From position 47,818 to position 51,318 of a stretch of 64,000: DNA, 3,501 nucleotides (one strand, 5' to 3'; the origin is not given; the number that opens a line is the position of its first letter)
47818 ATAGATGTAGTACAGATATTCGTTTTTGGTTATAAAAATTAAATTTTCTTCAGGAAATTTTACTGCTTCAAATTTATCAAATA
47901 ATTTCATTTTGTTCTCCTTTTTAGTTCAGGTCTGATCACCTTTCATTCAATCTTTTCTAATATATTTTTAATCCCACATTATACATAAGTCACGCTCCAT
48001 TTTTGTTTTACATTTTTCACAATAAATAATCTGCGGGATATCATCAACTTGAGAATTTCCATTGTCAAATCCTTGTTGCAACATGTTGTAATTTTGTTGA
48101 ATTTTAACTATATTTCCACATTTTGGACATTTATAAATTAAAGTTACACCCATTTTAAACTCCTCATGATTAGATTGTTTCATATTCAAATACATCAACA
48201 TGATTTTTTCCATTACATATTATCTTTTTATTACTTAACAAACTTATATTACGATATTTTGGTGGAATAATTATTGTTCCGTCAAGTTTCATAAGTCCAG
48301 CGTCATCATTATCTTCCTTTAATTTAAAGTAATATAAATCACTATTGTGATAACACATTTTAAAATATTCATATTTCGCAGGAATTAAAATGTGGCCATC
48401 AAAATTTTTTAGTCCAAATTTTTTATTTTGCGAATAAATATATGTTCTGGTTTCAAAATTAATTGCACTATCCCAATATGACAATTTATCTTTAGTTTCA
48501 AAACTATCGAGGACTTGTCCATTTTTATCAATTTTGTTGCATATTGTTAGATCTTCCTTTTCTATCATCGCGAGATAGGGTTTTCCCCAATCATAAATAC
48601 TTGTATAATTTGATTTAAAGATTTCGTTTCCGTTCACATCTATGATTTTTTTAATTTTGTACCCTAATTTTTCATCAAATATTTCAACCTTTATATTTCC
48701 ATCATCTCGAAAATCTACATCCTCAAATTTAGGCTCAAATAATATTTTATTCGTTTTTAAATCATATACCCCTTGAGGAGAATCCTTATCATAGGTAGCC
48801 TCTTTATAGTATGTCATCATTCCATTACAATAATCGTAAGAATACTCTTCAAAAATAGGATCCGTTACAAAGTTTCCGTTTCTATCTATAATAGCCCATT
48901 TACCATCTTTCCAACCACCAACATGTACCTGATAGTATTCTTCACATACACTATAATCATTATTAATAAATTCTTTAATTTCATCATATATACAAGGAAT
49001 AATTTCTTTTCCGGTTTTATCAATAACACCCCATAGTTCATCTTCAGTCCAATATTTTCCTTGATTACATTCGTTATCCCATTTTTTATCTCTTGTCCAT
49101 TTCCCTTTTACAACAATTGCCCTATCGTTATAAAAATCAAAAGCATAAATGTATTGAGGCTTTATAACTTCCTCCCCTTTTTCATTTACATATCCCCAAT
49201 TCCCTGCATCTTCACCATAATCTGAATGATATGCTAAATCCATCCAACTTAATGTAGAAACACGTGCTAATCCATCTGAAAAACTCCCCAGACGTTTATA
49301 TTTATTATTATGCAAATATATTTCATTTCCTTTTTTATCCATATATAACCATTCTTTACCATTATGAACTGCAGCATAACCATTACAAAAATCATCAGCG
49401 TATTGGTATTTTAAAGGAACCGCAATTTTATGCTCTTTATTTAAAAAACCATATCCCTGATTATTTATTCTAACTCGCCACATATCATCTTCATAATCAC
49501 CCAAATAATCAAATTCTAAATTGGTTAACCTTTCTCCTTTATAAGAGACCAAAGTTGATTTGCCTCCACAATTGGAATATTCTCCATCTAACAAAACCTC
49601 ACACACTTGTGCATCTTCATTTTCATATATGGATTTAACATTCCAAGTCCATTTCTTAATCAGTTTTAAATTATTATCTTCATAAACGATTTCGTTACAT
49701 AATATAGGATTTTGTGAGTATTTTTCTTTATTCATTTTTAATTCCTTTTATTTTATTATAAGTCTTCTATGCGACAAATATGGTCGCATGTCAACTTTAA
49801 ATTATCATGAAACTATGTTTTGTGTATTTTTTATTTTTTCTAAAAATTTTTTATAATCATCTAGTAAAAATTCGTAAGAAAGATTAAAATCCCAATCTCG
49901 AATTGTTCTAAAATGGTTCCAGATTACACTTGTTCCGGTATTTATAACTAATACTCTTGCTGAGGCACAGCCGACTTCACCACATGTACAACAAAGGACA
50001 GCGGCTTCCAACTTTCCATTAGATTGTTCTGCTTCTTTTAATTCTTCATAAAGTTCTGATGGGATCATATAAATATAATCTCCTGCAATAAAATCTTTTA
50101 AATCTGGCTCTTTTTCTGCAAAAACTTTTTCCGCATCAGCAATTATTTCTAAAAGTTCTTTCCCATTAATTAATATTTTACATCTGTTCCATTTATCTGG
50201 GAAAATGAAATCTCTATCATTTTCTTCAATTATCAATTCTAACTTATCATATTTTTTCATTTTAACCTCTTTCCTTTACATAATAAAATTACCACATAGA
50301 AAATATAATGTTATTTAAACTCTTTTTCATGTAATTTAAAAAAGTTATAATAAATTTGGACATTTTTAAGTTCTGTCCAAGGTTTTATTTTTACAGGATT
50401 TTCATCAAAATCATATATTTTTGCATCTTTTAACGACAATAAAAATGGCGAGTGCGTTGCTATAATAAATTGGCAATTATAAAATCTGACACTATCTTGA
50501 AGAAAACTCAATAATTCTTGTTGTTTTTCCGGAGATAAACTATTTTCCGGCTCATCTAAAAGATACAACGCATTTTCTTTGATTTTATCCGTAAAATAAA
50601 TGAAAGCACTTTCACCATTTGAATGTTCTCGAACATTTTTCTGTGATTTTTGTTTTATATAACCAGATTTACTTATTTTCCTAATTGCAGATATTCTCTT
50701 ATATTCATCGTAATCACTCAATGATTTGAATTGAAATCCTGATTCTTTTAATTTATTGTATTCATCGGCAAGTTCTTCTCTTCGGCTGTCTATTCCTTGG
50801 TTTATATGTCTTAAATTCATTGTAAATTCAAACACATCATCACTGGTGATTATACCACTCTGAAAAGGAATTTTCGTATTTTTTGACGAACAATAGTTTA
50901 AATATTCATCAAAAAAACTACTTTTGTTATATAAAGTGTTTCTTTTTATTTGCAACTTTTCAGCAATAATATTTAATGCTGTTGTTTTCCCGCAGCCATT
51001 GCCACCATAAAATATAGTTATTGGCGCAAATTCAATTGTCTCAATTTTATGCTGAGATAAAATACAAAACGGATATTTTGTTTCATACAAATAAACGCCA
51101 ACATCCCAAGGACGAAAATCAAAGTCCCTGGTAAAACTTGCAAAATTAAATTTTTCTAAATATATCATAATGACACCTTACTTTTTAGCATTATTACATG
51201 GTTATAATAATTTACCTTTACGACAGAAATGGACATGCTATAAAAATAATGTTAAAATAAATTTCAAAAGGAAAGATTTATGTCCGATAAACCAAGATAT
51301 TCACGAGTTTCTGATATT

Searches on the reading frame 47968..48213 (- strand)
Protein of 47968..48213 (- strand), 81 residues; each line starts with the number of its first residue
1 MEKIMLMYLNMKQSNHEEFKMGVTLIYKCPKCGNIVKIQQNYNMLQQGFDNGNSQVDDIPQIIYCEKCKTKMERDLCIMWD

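Call 78: search_protein_families(library=pfam, proteins=[window:47968-48213:-], max_evalue=0.01)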
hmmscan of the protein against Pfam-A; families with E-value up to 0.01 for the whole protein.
window:47968-48213:- (81 aa): 4 families
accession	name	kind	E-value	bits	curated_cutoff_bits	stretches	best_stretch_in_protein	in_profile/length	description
PF12773.13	DZR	-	0.00095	19.7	27.3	0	27-41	25-39/45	Double zinc ribbon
PF13248.11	Zn_ribbon_3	-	0.00099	18.9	27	1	28-41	4-17/26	zinc-ribbon domain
PF06397.17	Desulfoferrod_N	-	0.0021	18.1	23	1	26-38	6-18/36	Desulfoferrodoxin, N-terminal domain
PF09723.15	Zn_ribbon_8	-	0.0056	17.1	34.4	0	27-74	6-39/41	Zinc ribbon domain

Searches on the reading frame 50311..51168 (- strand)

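Call 3: search_protein_families(library=pfam, proteins=[window:50311-51168:-], max_evalue=0.01)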
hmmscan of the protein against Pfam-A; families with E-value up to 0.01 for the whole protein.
window:50311-51168:- (285 aa): 8 families
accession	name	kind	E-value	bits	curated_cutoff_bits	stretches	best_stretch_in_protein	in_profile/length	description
PF13304.12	AAA_21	-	4.7e-15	56.9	27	2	198-245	258-304/304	AAA domain, putative AbiEii toxin, Type IV TA system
PF13175.12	AAA_15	-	7.8e-13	49.2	32.1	1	194-243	324-373/374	AAA ATPase domain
PF00005.33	ABC_tran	-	4.6e-07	30.9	25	1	49-208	12-136/137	ABC transporter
PF02463.25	SMC_N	-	5.7e-06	26.3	40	1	188-245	148-203/220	RecF/RecN/SMC N terminal domain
PF00004.35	AAA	-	0.00028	21.8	21.2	0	52-75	2-25/131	ATPase family associated with various cellular activities (AAA)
PF13401.12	AAA_22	-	0.0017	19.1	27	1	49-236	6-120/130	AAA domain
PF13476.12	AAA_23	-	0.0025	18.9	27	1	42-210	12-162/201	AAA domain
PF00910.28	RNA_helicase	-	0.0027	18.6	21.5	1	52-90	2-48/105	RNA helicase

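Call 4: search_protein_families(library=padloc, proteins=[window:50311-51168:-], max_evalue=0.01)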
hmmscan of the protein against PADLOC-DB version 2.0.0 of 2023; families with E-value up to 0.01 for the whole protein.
window:50311-51168:- (285 aa): 112 families (the best 25 are shown)
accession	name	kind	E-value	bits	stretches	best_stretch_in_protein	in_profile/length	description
PDLC00273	PtuA1|PtuA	-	1.9e-21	74.5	1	99-261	118-290/375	AAA ATPase domain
PDLC00303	PtuA1|PtuA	-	2e-19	68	2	154-244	189-282/386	AAA ATPase domain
PDLC00283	PtuA1|PtuA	-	4e-19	67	1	144-245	244-345/448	AAA ATPase domain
PDLC00290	PtuA1|PtuA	-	4.1e-19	67.2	2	190-256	261-326/414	AAA ATPase domain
PDLC02980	AriA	-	1.2e-17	62.8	2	198-245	258-304/304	-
PDLC00266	PtuA1|PtuA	-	4.5e-16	57.2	1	82-245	225-381/483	AAA ATPase domain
PDLC00285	PtuA1|PtuA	-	8e-16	56.3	1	125-259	208-348/432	AAA ATPase domain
PDLC00268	PtuA1|PtuA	-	5.9e-15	53.6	2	202-257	271-325/411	AAA ATPase domain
PDLC00265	PtuA1|PtuA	-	1e-14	52.5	1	113-245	256-373/479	AAA ATPase domain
PDLC00281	PtuA1|PtuA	-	1.8e-14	51.7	2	197-257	288-347/448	AAA ATPase domain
PDLC03878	NsnB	-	1.9e-14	52.2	2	40-196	13-153/345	-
PDLC02335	AbiLi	-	4.9e-14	50.1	1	8-252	57-249/326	AbiLi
PDLC00271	PtuA1|PtuA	-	1.4e-13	49.2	1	194-260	274-338/421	AAA ATPase domain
PDLC02981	AriAB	-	2.2e-13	47.8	2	190-245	322-378/694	-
PDLC04244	PDC-M01A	-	2.5e-13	47.6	1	48-245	190-393/482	-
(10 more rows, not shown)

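Call 5: search_protein_families(library=ncbifam, proteins=[window:50311-51168:-], max_evalue=0.01)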
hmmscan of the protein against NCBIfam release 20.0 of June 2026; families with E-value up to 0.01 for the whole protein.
window:50311-51168:- (285 aa): 43 families (the best 25 are shown)
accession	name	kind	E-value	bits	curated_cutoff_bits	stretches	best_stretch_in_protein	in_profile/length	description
NF000355.4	ribo_prot_ABC_F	equivalog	3.9e-14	52.4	380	2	138-245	386-490/499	ribosomal protection-like ABC-F family protein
NF041760.1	PtuA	equivalog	3.5e-11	42.7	500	1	202-246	380-422/524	retron Ec78 anti-phage system effector ATPase PtuA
TIGR03608.1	L_ocin_972_ABC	subfamily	7.2e-11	41.9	254.85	1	163-250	116-203/206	putative bacteriocin export ABC transporter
TIGR04435.1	restrict_AAA_1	hypoth_equivalog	2.3e-09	36.5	300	1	86-248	305-475/568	restriction system-associated AAA family ATPase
NF041774.1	tung_ATPbind_TupC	equivalog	1.4e-08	34.1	400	1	176-253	123-202/319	tungstate ABC transporter ATP-binding protein TupC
NF047739.1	antiphage_MADS3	equivalog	4.4e-08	32.7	420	1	198-248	336-383/427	methylation-associated defense system AAA family ATPase MAD3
NF000170.2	ABCF_Vga_all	exception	7.5e-07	28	725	1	161-260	59-154/521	Vga family ABC-F type ribosomal protection protein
NF000168.2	ABCF_Msr_all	exception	9.5e-07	27.8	680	0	39-85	23-68/487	Msr family ABC-F type ribosomal protection protein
NF040873.1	AztA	equivalog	2e-06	27.5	220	0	173-248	111-186/191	zinc ABC transporter ATP-binding protein AztA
TIGR02982.1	heterocyst_DevA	subfamily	8.4e-06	25.5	295.8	1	44-249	27-210/220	ABC exporter ATP-binding subunit, DevA family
NF010068.0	PRK13548.1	equivalog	1.6e-05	24.1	261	0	46-79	29-62/261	heme ABC transporter ATP-binding protein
TIGR03719.1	ABC_ABC_ChvD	subfamily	2.3e-05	23.2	806.75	1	159-256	421-515/552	energy-dependent translational throttle protein EttA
NF009945.0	PRK13409.1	equivalog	2.5e-05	23.1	469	0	164-255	437-529/592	ribosome biogenesis/translation initiation ATPase RLI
NF008409.0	PRK11231.1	equivalog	3.3e-05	23.4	375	0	48-83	28-63/255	Fe(3+) dicitrate ABC transporter ATP-binding protein FecE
NF047565.1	PSM_export_PmtA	equivalog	3.6e-05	23.2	350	0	50-239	29-186/282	phenol-soluble modulin export ABC transporter ATP-binding protein PmtA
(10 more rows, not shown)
